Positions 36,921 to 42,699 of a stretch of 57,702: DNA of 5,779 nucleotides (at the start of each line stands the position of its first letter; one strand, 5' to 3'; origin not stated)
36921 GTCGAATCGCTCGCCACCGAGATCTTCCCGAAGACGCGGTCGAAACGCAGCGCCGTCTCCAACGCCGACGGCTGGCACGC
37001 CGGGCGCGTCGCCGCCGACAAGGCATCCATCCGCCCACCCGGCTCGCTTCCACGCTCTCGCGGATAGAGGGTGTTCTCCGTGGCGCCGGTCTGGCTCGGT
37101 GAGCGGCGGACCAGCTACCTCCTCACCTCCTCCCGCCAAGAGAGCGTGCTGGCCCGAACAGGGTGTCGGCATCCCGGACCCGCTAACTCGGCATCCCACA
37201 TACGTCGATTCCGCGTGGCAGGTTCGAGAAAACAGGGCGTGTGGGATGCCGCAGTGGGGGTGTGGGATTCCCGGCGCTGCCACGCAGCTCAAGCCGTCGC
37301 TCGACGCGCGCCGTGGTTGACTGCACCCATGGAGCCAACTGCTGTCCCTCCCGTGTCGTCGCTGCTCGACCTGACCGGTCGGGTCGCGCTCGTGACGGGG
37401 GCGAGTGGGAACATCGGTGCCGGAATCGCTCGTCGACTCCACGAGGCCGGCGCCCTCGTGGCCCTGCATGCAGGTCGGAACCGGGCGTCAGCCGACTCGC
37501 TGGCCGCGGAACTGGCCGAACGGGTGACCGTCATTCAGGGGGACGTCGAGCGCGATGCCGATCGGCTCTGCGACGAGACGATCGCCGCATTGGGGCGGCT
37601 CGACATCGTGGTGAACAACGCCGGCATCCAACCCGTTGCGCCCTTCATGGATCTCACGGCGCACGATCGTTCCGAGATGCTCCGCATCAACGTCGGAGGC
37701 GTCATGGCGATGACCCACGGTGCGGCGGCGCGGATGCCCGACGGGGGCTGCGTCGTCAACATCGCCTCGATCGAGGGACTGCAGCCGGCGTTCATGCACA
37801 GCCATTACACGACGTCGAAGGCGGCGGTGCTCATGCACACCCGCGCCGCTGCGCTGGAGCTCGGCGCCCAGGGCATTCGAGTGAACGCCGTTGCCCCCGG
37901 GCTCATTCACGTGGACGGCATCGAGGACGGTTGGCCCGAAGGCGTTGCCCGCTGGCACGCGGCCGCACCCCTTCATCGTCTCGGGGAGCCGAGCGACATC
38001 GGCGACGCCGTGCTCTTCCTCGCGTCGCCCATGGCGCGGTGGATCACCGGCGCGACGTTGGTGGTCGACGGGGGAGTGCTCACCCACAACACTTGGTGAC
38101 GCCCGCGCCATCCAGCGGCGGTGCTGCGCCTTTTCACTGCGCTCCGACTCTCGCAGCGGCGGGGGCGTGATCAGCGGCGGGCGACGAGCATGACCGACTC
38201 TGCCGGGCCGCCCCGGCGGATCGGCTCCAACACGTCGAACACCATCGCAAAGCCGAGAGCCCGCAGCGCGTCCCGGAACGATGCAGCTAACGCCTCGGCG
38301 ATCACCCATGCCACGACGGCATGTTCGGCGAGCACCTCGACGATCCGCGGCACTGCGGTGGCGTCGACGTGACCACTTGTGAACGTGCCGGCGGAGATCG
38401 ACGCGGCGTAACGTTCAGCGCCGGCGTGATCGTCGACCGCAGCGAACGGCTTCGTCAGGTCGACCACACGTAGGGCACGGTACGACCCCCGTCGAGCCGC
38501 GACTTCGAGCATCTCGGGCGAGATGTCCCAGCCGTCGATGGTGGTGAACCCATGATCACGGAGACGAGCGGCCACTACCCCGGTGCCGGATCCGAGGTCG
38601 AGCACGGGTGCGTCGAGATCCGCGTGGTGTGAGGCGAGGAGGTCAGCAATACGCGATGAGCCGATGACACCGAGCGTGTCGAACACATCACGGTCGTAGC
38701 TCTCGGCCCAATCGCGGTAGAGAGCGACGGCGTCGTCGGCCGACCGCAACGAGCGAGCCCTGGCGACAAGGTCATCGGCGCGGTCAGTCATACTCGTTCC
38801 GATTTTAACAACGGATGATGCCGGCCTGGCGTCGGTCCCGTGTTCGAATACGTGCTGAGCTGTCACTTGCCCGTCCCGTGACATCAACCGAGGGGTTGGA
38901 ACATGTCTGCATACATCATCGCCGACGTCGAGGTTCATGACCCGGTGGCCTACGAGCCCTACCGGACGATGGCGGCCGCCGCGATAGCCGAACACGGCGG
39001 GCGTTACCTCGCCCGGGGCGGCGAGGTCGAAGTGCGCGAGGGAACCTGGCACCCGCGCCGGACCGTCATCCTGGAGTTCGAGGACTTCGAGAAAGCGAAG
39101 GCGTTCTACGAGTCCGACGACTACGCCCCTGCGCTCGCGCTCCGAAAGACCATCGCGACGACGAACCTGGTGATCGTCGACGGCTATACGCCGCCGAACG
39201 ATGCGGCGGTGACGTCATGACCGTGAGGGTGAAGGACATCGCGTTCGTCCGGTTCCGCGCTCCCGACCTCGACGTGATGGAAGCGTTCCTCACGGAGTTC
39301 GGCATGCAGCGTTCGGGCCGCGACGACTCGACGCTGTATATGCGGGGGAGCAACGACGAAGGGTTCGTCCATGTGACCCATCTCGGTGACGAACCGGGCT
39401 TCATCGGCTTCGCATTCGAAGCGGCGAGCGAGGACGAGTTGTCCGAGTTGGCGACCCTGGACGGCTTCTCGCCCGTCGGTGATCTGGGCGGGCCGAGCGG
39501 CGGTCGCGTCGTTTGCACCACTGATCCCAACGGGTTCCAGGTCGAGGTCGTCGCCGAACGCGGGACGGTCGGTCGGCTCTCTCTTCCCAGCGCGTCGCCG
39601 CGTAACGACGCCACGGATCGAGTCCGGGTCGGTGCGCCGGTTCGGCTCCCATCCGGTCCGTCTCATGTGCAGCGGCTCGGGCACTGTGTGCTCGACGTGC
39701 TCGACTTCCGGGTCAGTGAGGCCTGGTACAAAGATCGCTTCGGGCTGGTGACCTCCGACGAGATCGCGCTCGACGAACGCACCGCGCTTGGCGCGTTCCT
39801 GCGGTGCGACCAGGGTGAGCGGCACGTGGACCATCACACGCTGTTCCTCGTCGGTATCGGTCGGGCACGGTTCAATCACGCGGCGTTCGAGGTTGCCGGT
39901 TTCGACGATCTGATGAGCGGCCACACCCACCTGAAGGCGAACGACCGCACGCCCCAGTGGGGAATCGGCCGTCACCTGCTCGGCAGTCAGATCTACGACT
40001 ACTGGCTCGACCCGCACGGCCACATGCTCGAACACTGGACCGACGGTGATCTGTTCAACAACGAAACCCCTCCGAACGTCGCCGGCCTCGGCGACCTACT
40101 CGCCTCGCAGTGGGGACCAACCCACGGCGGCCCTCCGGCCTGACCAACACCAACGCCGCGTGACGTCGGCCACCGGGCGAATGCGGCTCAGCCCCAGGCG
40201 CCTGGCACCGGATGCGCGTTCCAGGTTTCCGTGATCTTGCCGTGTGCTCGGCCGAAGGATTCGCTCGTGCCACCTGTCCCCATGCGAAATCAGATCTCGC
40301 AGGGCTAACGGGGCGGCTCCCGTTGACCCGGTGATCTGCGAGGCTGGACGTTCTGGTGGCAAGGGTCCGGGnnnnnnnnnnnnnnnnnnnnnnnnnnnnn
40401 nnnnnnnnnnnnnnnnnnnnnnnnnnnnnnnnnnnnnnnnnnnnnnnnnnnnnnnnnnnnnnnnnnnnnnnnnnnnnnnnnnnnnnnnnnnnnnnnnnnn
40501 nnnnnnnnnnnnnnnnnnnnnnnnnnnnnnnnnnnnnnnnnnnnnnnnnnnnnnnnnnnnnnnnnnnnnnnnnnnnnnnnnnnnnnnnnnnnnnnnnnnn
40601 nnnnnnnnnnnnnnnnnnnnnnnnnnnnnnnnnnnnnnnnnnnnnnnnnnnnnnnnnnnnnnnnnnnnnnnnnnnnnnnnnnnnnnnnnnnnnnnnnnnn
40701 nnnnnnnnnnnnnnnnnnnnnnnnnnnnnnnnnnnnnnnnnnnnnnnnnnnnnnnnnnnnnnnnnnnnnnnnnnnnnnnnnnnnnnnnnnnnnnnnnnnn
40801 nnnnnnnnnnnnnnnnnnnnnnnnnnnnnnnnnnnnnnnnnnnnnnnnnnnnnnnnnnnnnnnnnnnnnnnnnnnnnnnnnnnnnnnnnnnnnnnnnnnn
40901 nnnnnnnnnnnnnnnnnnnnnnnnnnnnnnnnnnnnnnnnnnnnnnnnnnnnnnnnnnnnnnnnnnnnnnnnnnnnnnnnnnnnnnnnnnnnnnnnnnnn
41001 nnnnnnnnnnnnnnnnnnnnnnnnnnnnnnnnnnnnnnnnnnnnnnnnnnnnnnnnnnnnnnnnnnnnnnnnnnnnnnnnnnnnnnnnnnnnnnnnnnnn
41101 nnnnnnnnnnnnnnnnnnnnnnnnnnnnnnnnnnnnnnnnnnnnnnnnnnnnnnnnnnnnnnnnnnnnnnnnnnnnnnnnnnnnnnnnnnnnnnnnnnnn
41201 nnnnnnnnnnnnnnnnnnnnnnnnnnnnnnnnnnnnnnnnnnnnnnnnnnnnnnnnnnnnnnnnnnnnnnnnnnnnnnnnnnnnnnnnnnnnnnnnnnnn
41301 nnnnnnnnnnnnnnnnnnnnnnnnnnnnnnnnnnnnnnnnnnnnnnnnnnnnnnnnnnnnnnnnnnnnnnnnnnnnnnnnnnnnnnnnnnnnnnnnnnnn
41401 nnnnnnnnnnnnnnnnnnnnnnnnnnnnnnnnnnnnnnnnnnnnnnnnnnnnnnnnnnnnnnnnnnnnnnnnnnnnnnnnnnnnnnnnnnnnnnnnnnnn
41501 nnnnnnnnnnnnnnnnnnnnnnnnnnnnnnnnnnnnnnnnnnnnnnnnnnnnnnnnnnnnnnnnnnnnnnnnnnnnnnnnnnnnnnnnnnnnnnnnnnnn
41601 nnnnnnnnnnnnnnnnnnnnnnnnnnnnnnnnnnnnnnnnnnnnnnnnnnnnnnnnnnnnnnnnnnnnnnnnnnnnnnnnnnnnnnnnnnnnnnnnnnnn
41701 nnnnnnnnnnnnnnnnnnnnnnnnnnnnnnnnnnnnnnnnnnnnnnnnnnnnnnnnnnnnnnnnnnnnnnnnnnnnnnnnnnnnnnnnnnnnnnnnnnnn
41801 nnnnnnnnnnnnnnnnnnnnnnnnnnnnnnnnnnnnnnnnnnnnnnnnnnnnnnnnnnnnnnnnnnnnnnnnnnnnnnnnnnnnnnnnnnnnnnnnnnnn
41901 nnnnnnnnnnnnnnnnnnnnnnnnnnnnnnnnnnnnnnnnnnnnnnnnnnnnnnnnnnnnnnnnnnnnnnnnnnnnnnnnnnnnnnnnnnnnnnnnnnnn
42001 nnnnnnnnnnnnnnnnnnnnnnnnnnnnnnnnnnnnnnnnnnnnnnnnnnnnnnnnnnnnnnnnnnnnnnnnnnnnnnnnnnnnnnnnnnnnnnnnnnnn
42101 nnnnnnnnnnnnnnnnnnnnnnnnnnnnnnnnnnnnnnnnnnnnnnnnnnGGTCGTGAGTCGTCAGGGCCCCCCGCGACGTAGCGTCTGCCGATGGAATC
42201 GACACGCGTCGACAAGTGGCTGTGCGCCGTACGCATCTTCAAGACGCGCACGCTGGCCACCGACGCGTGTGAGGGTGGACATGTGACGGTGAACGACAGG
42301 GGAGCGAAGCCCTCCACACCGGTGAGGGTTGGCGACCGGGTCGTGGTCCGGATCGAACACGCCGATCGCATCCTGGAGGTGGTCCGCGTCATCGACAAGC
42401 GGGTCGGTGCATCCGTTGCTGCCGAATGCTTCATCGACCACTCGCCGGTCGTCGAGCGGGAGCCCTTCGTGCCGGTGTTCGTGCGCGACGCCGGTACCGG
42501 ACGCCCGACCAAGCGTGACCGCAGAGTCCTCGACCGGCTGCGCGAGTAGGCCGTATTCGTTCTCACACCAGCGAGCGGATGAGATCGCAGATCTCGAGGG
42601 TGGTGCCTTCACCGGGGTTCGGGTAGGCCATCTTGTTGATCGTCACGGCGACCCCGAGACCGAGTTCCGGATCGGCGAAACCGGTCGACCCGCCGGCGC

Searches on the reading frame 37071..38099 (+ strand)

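Call 18: search_protein_families(library=pfam, proteins=[window:37071-38099:+])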
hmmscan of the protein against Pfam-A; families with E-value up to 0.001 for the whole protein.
window:37071-38099:+ (342 aa): 4 families
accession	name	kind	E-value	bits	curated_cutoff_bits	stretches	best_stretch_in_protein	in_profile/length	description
PF13561.12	adh_short_C2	-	2.3e-57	194.8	27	1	110-336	1-235/236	Enoyl-(Acyl carrier protein) reductase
PF00106.31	adh_short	-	1e-43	149.5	26.6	1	104-282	1-185/195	short chain dehydrogenase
PF08659.16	KR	-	3.8e-08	33.9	22.6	1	106-252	3-155/180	KR domain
PF01370.27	Epimerase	-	1.3e-06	28.4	20.9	1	106-221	1-105/240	NAD dependent epimerase/dehydratase family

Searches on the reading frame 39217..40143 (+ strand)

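Call 18: search_protein_families(library=pfam, proteins=[window:39217-40143:+])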
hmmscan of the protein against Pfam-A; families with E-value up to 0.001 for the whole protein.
window:39217-40143:+ (308 aa): 1 family
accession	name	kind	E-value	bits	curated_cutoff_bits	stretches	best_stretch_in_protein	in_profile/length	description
PF00903.31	Glyoxalase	-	1.2e-05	26.1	20.6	0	153-272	1-120/121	Glyoxalase/Bleomycin resistance protein/Dioxygenase superfamily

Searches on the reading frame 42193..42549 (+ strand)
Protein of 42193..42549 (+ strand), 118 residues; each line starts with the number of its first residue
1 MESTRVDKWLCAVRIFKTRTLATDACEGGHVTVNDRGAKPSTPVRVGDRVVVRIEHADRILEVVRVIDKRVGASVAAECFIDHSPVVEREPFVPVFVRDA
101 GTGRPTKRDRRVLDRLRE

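Call 19: search_protein_families(library=pfam, proteins=[window:42193-42549:+])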
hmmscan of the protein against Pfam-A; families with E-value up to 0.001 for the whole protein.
window:42193-42549:+ (118 aa): 1 family
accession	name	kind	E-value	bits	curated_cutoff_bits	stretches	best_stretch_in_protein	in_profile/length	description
PF01479.30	S4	-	3.8e-11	43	22.8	1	5-50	2-48/48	S4 domain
